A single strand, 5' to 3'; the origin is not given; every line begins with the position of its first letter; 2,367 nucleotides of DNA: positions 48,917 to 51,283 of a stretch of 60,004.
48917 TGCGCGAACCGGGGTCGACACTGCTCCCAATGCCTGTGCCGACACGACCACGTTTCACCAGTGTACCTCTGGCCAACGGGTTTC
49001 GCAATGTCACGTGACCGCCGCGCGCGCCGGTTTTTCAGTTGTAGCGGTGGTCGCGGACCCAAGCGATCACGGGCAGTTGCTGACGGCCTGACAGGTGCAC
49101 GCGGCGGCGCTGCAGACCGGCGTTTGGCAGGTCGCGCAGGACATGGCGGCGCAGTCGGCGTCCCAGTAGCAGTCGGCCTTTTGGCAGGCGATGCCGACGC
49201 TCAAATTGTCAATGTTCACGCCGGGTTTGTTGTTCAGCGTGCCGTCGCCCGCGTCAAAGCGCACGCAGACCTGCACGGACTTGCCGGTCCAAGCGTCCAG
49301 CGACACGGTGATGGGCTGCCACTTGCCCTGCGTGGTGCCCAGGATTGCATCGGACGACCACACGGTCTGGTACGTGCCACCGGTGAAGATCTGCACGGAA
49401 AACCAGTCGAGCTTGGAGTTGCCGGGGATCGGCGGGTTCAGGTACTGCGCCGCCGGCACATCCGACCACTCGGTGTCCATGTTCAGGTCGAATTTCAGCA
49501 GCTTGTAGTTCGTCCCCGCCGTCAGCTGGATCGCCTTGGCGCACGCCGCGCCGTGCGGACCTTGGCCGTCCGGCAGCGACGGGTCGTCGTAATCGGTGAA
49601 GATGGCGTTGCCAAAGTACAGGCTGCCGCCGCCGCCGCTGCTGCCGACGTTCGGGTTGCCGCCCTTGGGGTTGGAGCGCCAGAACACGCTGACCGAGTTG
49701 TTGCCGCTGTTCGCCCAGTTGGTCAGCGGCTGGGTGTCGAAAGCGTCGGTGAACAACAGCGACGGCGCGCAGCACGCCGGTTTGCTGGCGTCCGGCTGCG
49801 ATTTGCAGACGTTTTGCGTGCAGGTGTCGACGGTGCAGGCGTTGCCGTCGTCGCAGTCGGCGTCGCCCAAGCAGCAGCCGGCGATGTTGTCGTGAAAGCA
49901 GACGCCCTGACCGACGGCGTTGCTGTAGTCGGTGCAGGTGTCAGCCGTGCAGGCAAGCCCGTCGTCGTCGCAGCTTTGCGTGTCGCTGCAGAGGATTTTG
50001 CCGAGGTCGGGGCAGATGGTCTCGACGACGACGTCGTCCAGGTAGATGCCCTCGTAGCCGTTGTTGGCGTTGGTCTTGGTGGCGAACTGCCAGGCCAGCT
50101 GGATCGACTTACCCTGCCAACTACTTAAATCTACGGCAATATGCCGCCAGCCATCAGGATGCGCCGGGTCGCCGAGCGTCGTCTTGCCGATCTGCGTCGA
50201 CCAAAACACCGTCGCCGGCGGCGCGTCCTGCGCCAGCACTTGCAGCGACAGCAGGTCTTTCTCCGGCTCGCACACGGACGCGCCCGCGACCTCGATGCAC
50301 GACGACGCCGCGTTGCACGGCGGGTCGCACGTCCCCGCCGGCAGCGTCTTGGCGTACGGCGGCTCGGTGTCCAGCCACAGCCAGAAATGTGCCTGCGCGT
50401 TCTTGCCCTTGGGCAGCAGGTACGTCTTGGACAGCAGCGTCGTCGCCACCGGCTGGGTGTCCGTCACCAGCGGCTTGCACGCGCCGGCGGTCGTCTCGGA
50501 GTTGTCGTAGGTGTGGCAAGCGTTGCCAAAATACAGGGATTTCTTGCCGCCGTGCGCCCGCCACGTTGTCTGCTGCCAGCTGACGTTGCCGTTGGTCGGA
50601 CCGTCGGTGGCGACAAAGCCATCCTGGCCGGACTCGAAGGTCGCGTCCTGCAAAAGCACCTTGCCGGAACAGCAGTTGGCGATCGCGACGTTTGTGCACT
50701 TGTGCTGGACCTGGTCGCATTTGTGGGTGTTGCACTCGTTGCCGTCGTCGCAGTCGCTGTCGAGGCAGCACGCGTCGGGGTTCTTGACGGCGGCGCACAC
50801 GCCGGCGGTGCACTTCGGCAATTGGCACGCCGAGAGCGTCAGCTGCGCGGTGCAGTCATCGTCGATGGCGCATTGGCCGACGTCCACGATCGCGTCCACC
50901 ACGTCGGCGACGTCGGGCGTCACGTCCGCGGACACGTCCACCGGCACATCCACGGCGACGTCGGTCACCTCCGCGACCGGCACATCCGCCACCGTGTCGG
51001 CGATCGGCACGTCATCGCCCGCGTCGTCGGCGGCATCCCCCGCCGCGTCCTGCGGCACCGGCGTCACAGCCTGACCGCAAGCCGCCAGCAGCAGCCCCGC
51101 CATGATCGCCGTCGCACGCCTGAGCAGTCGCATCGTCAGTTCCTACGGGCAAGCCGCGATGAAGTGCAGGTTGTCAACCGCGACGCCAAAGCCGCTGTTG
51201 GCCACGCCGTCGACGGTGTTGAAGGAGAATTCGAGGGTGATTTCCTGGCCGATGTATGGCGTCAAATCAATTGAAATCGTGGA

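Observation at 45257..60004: Candidate undescribed surface-glycoprotein/adhesin module: FHA-sigma54 activator, PMT-like GT-C glycosyltransferase, beta-barrel OMP and three giant Cys-rich lipoprotein paralogs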

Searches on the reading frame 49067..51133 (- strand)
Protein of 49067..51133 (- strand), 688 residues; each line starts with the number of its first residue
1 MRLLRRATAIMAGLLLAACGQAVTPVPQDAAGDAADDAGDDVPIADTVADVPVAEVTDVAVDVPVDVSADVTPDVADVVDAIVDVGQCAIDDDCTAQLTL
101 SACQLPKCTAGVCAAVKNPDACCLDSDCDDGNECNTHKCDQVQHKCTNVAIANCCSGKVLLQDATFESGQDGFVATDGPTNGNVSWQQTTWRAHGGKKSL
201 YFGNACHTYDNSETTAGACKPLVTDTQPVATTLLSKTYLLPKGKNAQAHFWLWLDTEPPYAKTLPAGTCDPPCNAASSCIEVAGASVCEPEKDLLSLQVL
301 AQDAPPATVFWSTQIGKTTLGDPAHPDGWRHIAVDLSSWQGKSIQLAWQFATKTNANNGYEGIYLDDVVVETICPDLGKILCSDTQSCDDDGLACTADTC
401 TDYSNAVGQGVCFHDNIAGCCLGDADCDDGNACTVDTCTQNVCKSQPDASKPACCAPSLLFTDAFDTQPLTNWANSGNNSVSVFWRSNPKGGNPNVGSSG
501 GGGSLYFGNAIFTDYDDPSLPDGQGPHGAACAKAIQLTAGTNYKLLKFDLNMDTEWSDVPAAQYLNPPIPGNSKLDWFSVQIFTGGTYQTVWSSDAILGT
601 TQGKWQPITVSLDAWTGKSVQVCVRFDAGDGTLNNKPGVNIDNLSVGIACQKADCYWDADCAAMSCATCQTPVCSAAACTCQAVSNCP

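Call 4: search_protein_families(library=pfam, proteins=[window:49067-51133:-], max_evalue=0.01)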
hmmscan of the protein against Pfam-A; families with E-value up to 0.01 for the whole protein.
window:49067-51133:- (688 aa): 2 families
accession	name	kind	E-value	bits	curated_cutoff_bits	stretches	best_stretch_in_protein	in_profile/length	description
PF20773.4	InhA-like_MAM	-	1.7e-09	37.9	26.9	1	325-372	119-164/191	Immune inhibitor A-like, MAM domain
PF00526.23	Dicty_CTDC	-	0.005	17.1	27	1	426-440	1-15/24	Dictyostelium (slime mold) repeat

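Call 5: search_protein_families(library=ncbifam, proteins=[window:49067-51133:-], max_evalue=0.01)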
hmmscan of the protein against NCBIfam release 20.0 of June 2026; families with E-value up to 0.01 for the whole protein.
window:49067-51133:- (688 aa): 1 family
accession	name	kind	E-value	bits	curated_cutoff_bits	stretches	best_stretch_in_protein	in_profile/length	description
NF038128.1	choice_anch_J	domain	1e-09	38.8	30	1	310-370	108-162/162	choice-of-anchor J domain-containing protein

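Call 49: search_solved_structures(query=window:49067-51133:-, max_evalue=1)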
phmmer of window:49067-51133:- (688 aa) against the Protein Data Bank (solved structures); distinct sequences matched with E-value up to 1: 0.

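Call 66: find_homologous_proteins(query=window:49067-51133:-)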
Query window:49067-51133:- (688 aa): 114 proteins with E <= 0.001 among 8000 candidates.
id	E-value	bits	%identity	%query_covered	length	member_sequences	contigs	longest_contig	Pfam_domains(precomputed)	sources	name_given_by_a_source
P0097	0.0e+0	1605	100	100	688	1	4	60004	PF20773.6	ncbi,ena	-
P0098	0.0e+0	1284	78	100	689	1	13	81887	PF20773.6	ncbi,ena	-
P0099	0.0e+0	1220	76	100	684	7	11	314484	PF20773.6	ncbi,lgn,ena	-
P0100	0.0e+0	1198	75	100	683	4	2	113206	PF20773.6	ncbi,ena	-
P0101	0.0e+0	1143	71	100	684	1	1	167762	PF20773.6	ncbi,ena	-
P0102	0.0e+0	1126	71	100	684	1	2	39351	PF20773.6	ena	-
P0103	1.9e-289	980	62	99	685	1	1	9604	PF20773.6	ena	-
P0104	8.7e-284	962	62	97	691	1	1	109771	PF20773.6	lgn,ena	-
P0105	5.7e-270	916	62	92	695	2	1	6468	PF20773.6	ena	-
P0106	2.9e-194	666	50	89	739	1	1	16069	PF20773.6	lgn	-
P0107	9.5e-194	664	51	90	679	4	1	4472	PF20773.6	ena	-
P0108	1.7e-193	663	50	88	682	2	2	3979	PF20773.6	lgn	-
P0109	3.2e-192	659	47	97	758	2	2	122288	PF20773.6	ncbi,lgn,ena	-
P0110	1.6e-190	653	48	98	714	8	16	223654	PF20773.6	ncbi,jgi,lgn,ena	jgi:hypothetical protein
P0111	6.1e-189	648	48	98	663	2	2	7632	PF20773.6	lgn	-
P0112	8.0e-188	644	48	98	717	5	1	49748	PF20773.6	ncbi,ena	-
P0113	9.6e-185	634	50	92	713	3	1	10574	PF20773.6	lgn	-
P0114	1.0e-183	631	47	98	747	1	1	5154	PF20773.6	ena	-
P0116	4.0e-179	616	47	95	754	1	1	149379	PF20773.6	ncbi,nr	ncbi:MAG: hypothetical protein EXR79_02085 [Myxococcales bacterium]|nr:hypothetical protein [Myxococ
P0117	2.6e-178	613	44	100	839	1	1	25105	PF20773.6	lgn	-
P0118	3.4e-178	613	48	88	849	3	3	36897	PF20773.6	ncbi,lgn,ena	-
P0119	1.2e-177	611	47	98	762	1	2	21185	PF20773.6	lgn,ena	-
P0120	1.4e-177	611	45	100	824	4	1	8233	PF20773.6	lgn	-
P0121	2.2e-177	610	47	96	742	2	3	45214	PF00526.24,PF20773.6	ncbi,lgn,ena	-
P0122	3.1e-177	609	50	87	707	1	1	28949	PF20773.6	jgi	jgi:hypothetical protein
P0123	2.1e-175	603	45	95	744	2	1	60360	PF20773.6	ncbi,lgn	-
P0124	1.7e-169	584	45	96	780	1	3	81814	PF20773.6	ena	-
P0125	2.9e-169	583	46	95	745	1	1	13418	PF00526.24,PF20773.6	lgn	-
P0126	6.7e-169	582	46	98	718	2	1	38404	PF00526.24,PF20773.6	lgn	-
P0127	2.3e-168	580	42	88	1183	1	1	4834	PF20773.6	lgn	-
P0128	4.2e-167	576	47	88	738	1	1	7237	PF20773.6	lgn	-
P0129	6.2e-167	575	45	95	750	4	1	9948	PF00526.24,PF20773.6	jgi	jgi:hypothetical protein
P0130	1.6e-166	574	48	87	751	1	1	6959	PF00526.24,PF20773.6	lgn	-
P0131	7.2e-166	572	46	94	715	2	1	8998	PF20773.6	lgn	-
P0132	1.4e-165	571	45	89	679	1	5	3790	PF20773.6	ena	-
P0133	1.9e-165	570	46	87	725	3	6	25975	PF20773.6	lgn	-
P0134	6.2e-160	552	44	98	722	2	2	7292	PF20773.6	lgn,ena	-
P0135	8.7e-159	548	46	87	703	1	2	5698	PF00526.24,PF20773.6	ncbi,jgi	jgi:hypothetical protein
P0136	8.7e-158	545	40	100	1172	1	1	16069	PF20773.6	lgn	-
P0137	5.7e-156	539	44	100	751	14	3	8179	PF00526.24,PF20773.6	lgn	-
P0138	2.6e-153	530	44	96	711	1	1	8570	PF00526.24,PF20773.6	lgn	-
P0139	2.6e-152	527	39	100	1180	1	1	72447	PF20773.6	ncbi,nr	ncbi:MAG: hypothetical protein KC502_02930 [Myxococcales bacterium]|nr:hypothetical protein [Myxococ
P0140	3.7e-152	527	41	99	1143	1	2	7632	PF20773.6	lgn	-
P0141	5.4e-151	523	40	98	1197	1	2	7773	PF20773.6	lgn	-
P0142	1.7e-150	521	41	90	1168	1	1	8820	PF20773.6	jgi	-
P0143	4.0e-148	513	40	93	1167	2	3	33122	PF20773.6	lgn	-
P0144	8.5e-148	512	42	97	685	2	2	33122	PF20773.6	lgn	-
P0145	2.3e-146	507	40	96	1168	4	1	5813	PF20773.6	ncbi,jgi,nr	ncbi:MAG: hypothetical protein FJ100_21450 [Deltaproteobacteria bacterium]|nr:hypothetical protein [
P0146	3.0e-145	504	44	86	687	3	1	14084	PF00526.24,PF20773.6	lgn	-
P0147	1.2e-143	498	35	99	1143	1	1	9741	PF20773.6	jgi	-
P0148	2.1e-58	217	27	78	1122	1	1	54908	PF20773.6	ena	-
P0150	6.3e-50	189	32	34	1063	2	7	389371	PF00526.24,PF20773.6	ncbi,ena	-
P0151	3.7e-49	186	31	67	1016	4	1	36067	PF00526.24,PF20773.6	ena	-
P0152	2.6e-45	173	30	60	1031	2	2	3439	PF00526.24,PF20773.6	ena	-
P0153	5.5e-44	169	31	63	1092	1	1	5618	PF00526.24,PF20773.6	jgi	-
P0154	9.0e-44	168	25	82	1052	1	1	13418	PF20773.6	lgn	-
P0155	1.6e-39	154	26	75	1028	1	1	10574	PF00526.24,PF20773.6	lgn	-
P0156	3.4e-39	153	24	79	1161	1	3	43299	PF20773.6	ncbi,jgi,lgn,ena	-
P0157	2.0e-38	151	24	82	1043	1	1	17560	PF00526.24,PF20773.6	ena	-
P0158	2.0e-38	151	28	62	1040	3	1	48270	PF00526.24,PF20773.6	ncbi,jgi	ncbi:MAG: hypothetical protein RIT45_581 [Pseudomonadota bacterium]|jgi:hypothetical protein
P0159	2.3e-38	150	26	92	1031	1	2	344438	PF00526.24,PF20773.6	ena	-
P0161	2.8e-36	143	25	94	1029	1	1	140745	PF00526.24,PF20773.6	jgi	jgi:hypothetical protein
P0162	5.6e-36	142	32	63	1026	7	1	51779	PF00526.24,PF20773.6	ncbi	ncbi:MAG: hypothetical protein ACOYOB_03985 [Myxococcota bacterium]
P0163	5.9e-36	142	23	84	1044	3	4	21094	PF00526.24,PF20773.6,PF04862.19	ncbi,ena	-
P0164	2.9e-35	140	29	48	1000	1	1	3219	PF00526.24,PF20773.6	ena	-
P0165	7.2e-35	139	31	41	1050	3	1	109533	PF20773.6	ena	-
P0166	6.2e-34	136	26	75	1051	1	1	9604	PF20773.6,PF18329.8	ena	-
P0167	2.2e-33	134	23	82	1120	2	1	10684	PF20773.6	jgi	jgi:hypothetical protein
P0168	4.2e-28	116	24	73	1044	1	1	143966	PF20773.6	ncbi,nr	ncbi:MAG: hypothetical protein H6747_07295 [Deltaproteobacteria bacterium]|nr:hypothetical protein [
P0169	6.0e-28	116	25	73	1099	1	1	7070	PF20773.6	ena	-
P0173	1.1e-21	95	26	61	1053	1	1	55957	PF00526.24,PF20773.6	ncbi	-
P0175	1.8e-21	94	27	48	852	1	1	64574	PF20773.6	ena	-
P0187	3.3e-13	67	28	42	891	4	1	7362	PF00526.24,PF20773.6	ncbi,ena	-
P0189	9.1e-13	66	22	76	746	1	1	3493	PF20773.6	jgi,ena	-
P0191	8.2e-12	63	24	79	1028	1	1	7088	PF00526.24,PF20773.6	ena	-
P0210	8.9e-4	36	29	34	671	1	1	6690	PF20773.6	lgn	-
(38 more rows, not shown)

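Call 67: find_encoding_contigs(protein=P0110, flank=10000, max_places=1)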
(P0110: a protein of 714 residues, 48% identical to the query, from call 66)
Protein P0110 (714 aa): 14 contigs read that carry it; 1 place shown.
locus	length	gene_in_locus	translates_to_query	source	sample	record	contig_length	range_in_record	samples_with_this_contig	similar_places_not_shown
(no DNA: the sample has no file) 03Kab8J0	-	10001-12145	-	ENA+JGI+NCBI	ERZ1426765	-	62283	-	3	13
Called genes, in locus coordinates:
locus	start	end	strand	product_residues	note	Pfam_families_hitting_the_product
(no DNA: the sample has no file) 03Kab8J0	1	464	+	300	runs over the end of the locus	PF02517:Rce1-like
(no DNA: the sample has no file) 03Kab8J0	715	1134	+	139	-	PF21157:DksA_N, PF01258:zf-dskA_traR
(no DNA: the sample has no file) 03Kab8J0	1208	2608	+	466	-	PF16697:Yop-YscD_cpl, PF00498:FHA, PF00158:Sigma54_activat, PF14532:Sigma54_activ_2, PF07724:AAA_2 (weak), PF07728:AAA_5, PF25601:AAA_lid_14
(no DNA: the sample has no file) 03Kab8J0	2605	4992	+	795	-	-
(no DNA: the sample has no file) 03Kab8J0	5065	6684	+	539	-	-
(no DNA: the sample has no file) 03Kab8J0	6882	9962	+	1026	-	PF00526:Dicty_CTDC (faint), PF20773:InhA-like_MAM (faint)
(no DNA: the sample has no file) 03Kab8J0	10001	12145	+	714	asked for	PF20773:InhA-like_MAM (weak)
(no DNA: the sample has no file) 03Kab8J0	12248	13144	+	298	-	PF13646:HEAT_2 (weak)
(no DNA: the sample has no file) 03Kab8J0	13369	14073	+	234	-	PF00072:Response_reg, PF00486:Trans_reg_C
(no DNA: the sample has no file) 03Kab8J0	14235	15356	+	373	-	PF00672:HAMP (weak), PF00512:HisKA, PF02518:HATPase_c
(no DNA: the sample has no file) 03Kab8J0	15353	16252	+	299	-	PF01522:Polysacc_deac_1, PF11959:DUF3473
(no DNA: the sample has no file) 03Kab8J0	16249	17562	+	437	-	PF03349:Toluene_X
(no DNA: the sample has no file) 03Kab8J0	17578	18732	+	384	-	PF00730:HhH-GPD, PF14815:NUDIX_4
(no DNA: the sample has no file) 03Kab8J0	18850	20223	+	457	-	PF01734:Patatin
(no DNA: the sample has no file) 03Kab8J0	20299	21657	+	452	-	PF02878:PGM_PMM_I, PF02879:PGM_PMM_II, PF02880:PGM_PMM_III, PF00408:PGM_PMM_IV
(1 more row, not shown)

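Call 68: find_encoding_contigs(protein=P0116, flank=10000, max_places=1)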
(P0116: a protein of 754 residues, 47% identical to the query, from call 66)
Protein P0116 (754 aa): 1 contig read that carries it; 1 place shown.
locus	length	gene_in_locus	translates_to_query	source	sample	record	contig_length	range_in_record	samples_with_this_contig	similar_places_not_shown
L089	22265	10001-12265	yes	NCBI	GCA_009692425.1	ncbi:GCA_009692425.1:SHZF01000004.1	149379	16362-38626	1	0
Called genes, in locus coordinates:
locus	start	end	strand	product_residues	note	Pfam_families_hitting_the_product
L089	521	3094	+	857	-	PF04055:Radical_SAM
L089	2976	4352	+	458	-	PF04055:Radical_SAM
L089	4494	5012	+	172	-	PF27806:HxsD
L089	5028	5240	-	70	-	-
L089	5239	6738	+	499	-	PF13353:Fer4_12, PF04055:Radical_SAM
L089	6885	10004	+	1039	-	PF20773:InhA-like_MAM (faint)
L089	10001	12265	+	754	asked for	PF20773:InhA-like_MAM (faint)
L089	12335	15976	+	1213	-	PF20773:InhA-like_MAM (faint)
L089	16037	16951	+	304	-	PF13646:HEAT_2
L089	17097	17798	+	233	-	PF00072:Response_reg, PF00486:Trans_reg_C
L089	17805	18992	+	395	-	PF00672:HAMP, PF00512:HisKA, PF02518:HATPase_c, PF13581:HATPase_c_2 (weak)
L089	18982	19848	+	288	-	PF01522:Polysacc_deac_1, PF11959:DUF3473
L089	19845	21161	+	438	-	-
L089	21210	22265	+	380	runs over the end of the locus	-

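Call 69: find_encoding_contigs(protein=P0148, flank=10000, max_places=1)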
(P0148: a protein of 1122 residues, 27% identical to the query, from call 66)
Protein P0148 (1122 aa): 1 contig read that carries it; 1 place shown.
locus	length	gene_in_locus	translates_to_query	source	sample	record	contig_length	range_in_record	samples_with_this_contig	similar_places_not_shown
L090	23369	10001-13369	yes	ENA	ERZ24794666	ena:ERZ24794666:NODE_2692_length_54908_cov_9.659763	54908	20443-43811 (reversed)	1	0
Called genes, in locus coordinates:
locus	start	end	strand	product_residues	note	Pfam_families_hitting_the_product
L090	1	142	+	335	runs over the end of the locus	PF00724:Oxidored_FMN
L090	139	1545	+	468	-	PF02321:OEP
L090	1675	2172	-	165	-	PF01546:Peptidase_M20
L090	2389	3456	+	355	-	PF04321:RmlD_sub_bind, PF01073:3Beta_HSD, PF01370:Epimerase, PF02719:Polysacc_synt_2, PF13460:NAD_binding_10, PF16363:GDP_Man_Dehyd, PF07993:NAD_binding_4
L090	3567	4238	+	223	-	PF03551:PadR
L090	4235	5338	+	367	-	PF25917:BSH_RND, PF25919:BSH_CusB (weak), PF25973:BSH_CzcB, PF25954:Beta-barrel_RND_2, PF25967:RND-MFP_C (weak), PF25975:CzcB_C (weak), PF25989:YknX_C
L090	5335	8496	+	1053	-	PF00873:ACR_tran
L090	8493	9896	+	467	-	PF02321:OEP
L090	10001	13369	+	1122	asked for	PF20773:InhA-like_MAM (faint)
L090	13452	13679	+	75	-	PF13183:Fer4_8 (faint), PF13534:Fer4_17 (faint), PF14697:Fer4_21 (faint), PF13237:Fer4_10, PF00037:Fer4 (weak), PF13459:Fer4_15 (weak), PF12838:Fer4_7, PF13187:Fer4_9, +5 more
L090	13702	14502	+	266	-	PF00378:ECH_1, PF16113:ECH_2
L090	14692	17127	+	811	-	PF02518:HATPase_c, PF00204:DNA_gyraseB, PF01751:Toprim, PF18053:GyrB_insert, PF00986:DNA_gyraseB_C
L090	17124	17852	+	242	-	-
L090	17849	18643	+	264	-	PF01695:IstB_IS21, PF13191:AAA_16 (weak)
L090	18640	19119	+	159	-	PF12850:Metallophos_2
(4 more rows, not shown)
